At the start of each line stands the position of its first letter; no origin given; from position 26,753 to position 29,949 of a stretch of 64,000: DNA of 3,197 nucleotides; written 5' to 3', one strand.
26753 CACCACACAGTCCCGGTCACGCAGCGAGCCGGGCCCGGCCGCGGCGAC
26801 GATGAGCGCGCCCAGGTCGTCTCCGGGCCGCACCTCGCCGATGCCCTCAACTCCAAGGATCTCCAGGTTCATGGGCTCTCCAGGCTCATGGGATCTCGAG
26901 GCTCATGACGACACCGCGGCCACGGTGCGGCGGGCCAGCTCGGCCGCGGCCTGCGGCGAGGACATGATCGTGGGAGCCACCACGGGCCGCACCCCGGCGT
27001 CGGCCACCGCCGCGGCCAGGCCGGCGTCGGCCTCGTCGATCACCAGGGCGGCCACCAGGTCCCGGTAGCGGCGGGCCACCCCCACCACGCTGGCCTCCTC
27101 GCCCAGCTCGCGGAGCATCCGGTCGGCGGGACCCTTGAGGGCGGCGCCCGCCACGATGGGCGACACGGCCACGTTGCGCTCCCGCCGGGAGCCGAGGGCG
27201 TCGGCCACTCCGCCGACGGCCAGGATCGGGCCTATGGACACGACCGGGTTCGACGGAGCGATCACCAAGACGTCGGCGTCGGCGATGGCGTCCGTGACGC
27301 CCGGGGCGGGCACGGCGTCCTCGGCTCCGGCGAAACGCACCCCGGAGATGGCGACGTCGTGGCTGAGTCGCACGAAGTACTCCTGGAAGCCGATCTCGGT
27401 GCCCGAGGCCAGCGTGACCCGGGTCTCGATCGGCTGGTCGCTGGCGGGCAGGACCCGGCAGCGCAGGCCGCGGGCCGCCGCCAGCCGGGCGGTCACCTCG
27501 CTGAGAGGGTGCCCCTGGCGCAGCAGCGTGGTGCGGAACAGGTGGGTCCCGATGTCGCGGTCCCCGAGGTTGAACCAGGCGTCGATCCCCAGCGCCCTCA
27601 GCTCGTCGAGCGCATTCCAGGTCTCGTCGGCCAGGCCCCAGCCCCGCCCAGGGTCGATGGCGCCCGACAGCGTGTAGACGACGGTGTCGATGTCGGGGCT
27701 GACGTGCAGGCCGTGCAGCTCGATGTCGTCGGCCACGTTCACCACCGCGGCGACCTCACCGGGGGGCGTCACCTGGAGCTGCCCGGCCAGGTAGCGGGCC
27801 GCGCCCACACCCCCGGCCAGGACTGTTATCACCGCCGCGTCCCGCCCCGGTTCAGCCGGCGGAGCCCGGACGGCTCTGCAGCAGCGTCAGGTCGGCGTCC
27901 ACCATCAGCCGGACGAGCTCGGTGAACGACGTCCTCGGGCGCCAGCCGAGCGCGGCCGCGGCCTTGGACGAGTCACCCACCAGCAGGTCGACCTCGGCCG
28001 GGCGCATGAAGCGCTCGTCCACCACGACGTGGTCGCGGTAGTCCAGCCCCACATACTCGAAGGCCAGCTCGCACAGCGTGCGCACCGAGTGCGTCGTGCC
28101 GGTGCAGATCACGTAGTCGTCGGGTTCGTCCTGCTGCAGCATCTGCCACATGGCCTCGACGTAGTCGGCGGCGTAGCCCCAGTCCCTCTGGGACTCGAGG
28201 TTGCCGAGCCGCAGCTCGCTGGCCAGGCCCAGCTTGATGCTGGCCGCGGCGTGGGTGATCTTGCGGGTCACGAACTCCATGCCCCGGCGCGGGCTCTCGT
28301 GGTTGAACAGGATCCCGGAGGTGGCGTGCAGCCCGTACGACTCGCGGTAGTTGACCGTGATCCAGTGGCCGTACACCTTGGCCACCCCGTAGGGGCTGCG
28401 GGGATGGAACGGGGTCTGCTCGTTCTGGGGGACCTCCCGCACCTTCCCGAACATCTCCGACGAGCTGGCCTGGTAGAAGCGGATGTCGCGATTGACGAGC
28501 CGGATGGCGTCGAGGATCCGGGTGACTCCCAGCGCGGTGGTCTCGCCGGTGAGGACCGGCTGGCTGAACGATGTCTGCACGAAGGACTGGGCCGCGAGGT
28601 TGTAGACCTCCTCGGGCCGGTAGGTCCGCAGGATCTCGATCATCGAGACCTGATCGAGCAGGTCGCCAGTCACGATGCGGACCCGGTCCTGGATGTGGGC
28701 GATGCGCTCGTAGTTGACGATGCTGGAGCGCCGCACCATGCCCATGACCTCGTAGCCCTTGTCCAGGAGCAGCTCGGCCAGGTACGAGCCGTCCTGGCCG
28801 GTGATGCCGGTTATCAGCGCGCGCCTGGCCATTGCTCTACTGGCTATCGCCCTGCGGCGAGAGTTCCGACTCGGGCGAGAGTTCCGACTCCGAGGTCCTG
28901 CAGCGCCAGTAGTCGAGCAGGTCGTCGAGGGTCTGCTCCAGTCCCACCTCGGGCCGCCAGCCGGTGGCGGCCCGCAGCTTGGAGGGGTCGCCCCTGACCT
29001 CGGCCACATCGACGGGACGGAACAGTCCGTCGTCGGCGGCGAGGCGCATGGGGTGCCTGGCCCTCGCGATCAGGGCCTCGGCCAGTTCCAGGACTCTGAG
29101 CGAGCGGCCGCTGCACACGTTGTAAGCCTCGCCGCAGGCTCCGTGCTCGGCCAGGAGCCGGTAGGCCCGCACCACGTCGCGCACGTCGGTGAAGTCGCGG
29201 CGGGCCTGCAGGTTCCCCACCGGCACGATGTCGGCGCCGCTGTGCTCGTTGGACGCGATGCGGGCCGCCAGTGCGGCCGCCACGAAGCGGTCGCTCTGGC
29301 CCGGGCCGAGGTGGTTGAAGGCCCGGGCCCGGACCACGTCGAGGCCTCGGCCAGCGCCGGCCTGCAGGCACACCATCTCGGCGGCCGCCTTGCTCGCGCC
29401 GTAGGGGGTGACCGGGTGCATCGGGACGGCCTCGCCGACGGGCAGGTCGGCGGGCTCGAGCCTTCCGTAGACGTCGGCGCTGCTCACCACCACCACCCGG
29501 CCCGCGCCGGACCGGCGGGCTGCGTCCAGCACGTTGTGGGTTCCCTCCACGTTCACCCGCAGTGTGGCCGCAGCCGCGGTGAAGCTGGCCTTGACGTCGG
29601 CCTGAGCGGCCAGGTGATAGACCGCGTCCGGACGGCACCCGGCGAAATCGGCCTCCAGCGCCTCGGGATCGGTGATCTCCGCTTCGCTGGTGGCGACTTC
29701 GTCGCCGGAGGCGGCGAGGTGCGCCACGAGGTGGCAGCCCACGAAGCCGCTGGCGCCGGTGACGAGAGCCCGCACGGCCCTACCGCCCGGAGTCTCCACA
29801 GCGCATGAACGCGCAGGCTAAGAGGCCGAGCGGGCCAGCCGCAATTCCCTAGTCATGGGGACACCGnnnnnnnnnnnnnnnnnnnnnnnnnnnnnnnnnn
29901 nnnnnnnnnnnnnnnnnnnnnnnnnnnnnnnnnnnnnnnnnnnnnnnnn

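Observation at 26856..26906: Triplicated 17-nt start region creates a relay of two 6-codon mini-ORFs linking cofD to cofE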

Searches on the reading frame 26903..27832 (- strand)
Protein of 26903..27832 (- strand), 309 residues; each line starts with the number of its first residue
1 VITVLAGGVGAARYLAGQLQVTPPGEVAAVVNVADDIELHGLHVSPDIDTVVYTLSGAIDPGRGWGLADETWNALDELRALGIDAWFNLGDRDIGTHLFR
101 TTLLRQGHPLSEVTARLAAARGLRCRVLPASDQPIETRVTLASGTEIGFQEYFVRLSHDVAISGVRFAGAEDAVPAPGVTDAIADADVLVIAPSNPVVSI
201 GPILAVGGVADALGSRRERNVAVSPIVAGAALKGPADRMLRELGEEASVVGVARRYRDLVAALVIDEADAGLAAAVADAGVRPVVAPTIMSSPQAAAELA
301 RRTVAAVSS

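Call 4: search_protein_families(library=ncbifam, proteins=[window:26903-27832:-])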
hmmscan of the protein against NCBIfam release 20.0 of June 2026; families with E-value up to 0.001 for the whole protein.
window:26903-27832:- (309 aa): 2 families
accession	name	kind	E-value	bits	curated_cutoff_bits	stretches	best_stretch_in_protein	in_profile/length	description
TIGR01819.1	F420_cofD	equivalog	1.4e-94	316.5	257.45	1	2-304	1-300/301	2-phospho-L-lactate transferase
TIGR01826.1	CofD_related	subfamily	2.6e-09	37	196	1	123-228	113-215/310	uridine diphosphate-N-acetylglucosamine-binding protein YvcK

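Call 5: search_protein_families(library=pfam, proteins=[window:26903-27832:-])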
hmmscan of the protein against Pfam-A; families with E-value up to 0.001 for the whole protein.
window:26903-27832:- (309 aa): 1 family
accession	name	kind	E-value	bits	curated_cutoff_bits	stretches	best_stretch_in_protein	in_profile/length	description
PF01933.23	CofD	-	9.1e-50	169.9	30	1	2-268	1-252/290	2-phospho-L-lactate transferase CofD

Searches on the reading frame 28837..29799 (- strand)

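Call 4: search_protein_families(library=ncbifam, proteins=[window:28837-29799:-])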
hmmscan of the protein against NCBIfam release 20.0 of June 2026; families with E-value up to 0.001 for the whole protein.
window:28837-29799:- (320 aa): 29 families (the best 25 are shown)
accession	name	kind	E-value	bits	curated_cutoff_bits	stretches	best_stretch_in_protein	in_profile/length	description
TIGR04180.1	EDH_00030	hypoth_equivalog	4.1e-40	137.7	475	1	39-285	55-296/297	NAD-dependent 4,6-dehydratase LegB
TIGR01181.1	dTDP_gluc_dehyt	equivalog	7.4e-35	120.5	365.1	1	38-298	55-311/321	dTDP-glucose 4,6-dehydratase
TIGR01179.1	galE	equivalog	2.9e-30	105.2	262.3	1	38-297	52-324/332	UDP-glucose 4-epimerase GalE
TIGR01472.1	gmd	equivalog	2e-29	102.9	415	1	40-241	61-262/342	GDP-mannose 4,6-dehydratase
TIGR02622.1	CDP_4_6_dhtase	equivalog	1.5e-24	86.8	278.45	1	38-304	59-336/352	CDP-glucose 4,6-dehydratase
NF007582.0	PRK10217.1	equivalog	3.5e-21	75.7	698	1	30-243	48-266/355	dTDP-glucose 4,6-dehydratase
TIGR03466.1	HpnA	hypoth_equivalog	2.1e-19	69.6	367.65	1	10-241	2-240/327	hopanoid-associated sugar epimerase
NF007490.0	PRK10084.1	subfamily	5.9e-17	61.7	649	1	38-241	55-271/361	dTDP-glucose 4,6-dehydratase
TIGR01214.1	rmlD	equivalog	1.2e-15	57.4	224.05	1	11-159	2-148/285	dTDP-4-dehydrorhamnose reductase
NF047922.1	GDPFucSynFcl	equivalog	5.3e-15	55.7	500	1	10-296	4-299/308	GDP-L-fucose synthase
TIGR02197.1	heptose_epim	equivalog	1.1e-14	54.3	274.6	1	49-249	60-262/316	ADP-glyceromanno-heptose 6-epimerase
NF043036.1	ErythonDh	equivalog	1.6e-13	50.5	325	1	34-143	53-159/321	D-erythronate dehydrogenase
NF042422.1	oxyalk_red_OleD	equivalog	3.9e-13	49.5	580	1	10-250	2-253/329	2-alkyl-3-oxoalkanoate reductase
TIGR01746.1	Thioester-redct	subfamily_domain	5.8e-13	48.8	213.35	1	58-248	90-281/371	thioester reductase domain-containing protein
NF052578.1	StrlDmthSdmBMthl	equivalog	1.7e-12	47.7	600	1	12-230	4-229/328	sterol demethylase protein SdmB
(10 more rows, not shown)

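Call 5: search_protein_families(library=pfam, proteins=[window:28837-29799:-])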
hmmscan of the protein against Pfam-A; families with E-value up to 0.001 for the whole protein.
window:28837-29799:- (320 aa): 7 families
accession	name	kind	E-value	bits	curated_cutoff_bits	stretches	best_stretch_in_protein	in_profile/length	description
PF16363.11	GDP_Man_Dehyd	-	8.6e-59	200.1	27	1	39-293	58-331/332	GDP-mannose 4,6 dehydratase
PF01370.27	Epimerase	-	2.1e-54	184.9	20.9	1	11-229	1-240/240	NAD dependent epimerase/dehydratase family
PF04321.23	RmlD_sub_bind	-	3.4e-17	62.9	27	1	10-157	2-147/287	RmlD substrate binding domain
PF01073.25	3Beta_HSD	-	6.9e-14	52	22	1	39-149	51-162/280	3-beta hydroxysteroid dehydrogenase/isomerase family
PF07993.18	NAD_binding_4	-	1.3e-12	47.8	20.1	1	58-157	90-203/258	Male sterility protein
PF02719.21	Polysacc_synt_2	-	3.9e-11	43.1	20.2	1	40-246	61-246/293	Polysaccharide biosynthesis protein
PF13460.12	NAD_binding_10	-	3.3e-08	34.1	27.2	1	15-141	1-128/184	NAD(P)H-binding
